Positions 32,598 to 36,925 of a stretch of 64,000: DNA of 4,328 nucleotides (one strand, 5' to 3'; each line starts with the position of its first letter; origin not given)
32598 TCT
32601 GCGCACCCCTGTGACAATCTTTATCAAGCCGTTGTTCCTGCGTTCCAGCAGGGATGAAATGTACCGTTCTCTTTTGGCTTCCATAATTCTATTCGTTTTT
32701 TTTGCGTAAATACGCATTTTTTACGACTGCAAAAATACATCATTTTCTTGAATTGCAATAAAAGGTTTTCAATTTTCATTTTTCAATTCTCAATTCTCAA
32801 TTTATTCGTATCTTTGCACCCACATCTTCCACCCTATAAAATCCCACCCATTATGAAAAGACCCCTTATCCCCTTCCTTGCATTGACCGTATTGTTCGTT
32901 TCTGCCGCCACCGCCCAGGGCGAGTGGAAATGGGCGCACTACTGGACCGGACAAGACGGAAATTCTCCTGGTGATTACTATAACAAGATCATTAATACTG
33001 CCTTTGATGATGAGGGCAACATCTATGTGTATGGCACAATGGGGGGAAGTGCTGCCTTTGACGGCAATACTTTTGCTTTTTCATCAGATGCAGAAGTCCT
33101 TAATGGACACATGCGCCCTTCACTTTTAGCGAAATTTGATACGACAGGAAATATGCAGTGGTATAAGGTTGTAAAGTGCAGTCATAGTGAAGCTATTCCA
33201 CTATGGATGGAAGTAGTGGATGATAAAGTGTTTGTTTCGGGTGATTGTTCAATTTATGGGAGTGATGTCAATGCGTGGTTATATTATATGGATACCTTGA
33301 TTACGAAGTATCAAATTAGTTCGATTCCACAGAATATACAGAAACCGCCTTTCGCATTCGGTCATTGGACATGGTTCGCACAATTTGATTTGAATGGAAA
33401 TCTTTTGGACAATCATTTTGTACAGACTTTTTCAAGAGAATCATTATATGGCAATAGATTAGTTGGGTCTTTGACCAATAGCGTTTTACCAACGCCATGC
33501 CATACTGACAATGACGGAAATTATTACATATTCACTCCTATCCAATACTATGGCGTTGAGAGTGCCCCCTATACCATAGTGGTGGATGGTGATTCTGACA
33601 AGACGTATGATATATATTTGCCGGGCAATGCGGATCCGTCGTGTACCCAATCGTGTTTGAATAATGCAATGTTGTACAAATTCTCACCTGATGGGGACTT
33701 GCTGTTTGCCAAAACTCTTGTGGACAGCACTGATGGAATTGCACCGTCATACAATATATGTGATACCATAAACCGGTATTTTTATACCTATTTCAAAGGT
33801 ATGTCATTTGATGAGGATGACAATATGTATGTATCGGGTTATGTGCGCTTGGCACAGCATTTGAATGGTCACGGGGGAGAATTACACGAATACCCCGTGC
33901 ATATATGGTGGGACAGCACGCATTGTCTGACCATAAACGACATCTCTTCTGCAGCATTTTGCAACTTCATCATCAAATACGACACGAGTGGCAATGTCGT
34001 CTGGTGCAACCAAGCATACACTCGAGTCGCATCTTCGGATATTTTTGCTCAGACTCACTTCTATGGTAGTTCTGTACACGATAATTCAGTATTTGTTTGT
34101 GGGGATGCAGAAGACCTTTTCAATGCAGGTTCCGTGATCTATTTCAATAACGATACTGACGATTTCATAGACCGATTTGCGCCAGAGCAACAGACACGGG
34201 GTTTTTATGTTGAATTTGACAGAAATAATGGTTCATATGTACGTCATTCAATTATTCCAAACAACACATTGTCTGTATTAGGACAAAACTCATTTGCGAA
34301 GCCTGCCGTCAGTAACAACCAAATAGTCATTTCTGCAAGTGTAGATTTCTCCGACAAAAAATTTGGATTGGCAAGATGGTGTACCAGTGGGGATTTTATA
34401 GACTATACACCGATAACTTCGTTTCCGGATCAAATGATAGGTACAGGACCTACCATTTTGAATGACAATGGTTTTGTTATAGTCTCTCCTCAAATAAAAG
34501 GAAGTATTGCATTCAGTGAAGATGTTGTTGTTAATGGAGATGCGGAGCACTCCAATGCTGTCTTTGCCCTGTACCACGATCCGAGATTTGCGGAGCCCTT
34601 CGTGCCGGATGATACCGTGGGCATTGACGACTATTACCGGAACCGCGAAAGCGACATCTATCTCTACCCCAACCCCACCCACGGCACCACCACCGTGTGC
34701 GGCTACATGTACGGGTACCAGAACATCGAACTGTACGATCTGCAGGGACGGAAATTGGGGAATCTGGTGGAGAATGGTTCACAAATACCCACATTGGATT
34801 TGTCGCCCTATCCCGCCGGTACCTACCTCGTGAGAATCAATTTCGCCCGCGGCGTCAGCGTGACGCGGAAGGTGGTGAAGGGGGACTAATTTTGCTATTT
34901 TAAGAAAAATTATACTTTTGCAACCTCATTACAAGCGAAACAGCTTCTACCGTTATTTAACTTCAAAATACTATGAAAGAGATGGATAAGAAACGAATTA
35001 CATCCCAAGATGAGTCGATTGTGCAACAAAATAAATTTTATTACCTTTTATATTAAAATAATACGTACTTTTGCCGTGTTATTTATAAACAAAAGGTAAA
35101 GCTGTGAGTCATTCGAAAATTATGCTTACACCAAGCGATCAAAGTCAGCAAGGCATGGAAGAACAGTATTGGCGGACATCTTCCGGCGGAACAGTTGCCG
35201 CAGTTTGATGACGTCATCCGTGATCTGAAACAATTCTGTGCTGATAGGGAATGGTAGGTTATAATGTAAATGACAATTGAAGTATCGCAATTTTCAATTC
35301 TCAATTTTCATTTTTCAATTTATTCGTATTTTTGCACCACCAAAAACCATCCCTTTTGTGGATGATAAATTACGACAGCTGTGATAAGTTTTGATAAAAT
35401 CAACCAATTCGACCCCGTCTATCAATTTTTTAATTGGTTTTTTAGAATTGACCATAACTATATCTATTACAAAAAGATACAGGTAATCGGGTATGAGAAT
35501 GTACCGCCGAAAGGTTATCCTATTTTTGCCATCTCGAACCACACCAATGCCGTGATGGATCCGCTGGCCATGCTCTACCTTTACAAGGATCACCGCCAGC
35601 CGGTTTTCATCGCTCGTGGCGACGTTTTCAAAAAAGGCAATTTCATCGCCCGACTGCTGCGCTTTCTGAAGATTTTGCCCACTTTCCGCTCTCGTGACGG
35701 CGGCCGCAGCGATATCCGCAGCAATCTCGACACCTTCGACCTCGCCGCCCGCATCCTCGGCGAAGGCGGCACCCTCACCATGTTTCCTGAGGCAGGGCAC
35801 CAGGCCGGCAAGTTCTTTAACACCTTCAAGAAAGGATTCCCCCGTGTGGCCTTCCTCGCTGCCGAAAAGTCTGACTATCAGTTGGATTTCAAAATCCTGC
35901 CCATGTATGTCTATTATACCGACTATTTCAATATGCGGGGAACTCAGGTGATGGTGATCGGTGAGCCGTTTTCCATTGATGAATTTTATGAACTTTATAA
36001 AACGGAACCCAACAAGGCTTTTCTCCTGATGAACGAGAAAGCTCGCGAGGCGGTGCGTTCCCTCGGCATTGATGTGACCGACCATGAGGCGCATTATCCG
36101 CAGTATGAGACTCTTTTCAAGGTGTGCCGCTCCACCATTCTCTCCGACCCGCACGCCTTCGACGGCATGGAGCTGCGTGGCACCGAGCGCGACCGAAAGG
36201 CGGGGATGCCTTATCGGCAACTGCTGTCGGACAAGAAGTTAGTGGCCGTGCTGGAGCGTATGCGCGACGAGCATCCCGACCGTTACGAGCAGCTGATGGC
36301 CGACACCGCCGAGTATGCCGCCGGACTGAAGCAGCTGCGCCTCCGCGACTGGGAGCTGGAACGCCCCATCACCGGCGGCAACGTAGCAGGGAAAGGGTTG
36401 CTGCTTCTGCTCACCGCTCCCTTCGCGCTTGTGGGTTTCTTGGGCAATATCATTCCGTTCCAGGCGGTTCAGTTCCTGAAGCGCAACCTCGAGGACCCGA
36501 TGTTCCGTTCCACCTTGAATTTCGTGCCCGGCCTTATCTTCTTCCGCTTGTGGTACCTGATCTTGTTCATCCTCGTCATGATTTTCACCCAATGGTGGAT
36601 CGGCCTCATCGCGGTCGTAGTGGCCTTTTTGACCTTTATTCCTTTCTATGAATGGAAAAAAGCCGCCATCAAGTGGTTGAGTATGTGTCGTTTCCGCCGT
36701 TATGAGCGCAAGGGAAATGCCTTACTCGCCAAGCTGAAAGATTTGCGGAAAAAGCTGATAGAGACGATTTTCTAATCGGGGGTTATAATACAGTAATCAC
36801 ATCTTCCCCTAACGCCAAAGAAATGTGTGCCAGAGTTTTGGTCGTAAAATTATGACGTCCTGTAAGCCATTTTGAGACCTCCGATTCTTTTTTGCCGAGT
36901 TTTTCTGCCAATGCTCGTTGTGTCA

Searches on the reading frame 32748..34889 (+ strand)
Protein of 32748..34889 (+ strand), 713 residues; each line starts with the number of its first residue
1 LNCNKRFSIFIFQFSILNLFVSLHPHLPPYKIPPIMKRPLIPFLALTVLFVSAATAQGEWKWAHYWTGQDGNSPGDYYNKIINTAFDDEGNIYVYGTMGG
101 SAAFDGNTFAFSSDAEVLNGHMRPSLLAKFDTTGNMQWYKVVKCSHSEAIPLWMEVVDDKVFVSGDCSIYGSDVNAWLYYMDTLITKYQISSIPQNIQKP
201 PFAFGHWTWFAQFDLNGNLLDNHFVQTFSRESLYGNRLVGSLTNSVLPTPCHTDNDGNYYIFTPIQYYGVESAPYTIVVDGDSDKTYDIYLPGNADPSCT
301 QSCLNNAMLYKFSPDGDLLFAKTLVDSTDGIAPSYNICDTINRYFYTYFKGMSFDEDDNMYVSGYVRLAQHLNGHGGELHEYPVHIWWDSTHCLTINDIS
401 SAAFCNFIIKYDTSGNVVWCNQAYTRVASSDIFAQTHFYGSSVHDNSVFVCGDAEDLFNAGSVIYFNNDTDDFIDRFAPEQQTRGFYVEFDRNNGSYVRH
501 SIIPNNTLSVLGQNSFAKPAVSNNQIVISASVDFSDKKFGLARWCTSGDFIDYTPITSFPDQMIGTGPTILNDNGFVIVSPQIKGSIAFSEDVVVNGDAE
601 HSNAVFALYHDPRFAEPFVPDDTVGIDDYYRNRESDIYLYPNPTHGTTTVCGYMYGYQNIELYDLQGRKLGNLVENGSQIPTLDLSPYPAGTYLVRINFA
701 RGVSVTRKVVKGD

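Call 11: search_protein_families(library=pfam, proteins=[window:32748-34889:+], max_evalue=0.001)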
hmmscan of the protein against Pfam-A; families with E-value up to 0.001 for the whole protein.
window:32748-34889:+ (713 aa): 1 family
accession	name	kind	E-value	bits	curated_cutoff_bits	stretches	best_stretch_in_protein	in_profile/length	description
PF18962.6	Por_Secre_tail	-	5.5e-09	36.6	27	1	639-709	1-73/75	Secretion system C-terminal sorting domain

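Call 50: search_protein_families(library=ncbifam, proteins=[window:32748-34889:+], max_evalue=0.001)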
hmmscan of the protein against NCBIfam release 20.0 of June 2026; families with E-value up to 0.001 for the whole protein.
window:32748-34889:+ (713 aa): 4 families
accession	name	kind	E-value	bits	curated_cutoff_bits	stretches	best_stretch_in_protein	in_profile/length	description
TIGR04183.1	Por_Secre_tail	domain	1.6e-10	40.8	23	1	639-711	1-71/72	T9SS type A sorting domain-containing protein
NF038113.1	T9SSA_dep_M36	equivalog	1.5e-05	23.3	885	1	635-710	791-867/869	T9SS-dependent M36 family metallopeptidase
NF050177.1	TapA_OM_Porphy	equivalog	0.00014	20.7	500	1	633-703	467-536/544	TapA/TapC family T9SS-dependent outer membrane protein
NF047494.1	Lepto_SBBP_lipo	equivalog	0.00037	19.3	400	0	64-167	173-265/466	SBBP repeat beta-propeller lipoprotein, LipL53 family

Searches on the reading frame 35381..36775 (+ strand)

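Call 11: search_protein_families(library=pfam, proteins=[window:35381-36775:+], max_evalue=0.001)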
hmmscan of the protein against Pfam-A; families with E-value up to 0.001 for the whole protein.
window:35381-36775:+ (464 aa): 1 family
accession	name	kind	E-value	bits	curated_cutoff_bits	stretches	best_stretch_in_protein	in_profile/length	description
PF01553.26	Acyltransferase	-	1.7e-12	47.7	23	1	32-177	1-131/132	Acyltransferase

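Call 50: search_protein_families(library=ncbifam, proteins=[window:35381-36775:+], max_evalue=0.001)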
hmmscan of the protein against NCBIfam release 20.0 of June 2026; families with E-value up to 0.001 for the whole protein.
window:35381-36775:+ (464 aa): 2 families
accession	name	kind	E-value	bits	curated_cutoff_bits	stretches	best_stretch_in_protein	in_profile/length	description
TIGR00530.1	AGP_acyltrn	subfamily_domain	8.3e-07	28.8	102.95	1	32-158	3-118/130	1-acylglycerol-3-phosphate O-acyltransferase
NF006386.0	PRK08633.1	equivalog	6.2e-05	20.9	1221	1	32-177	428-551/1147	acyl-[ACP]--phospholipid O-acyltransferase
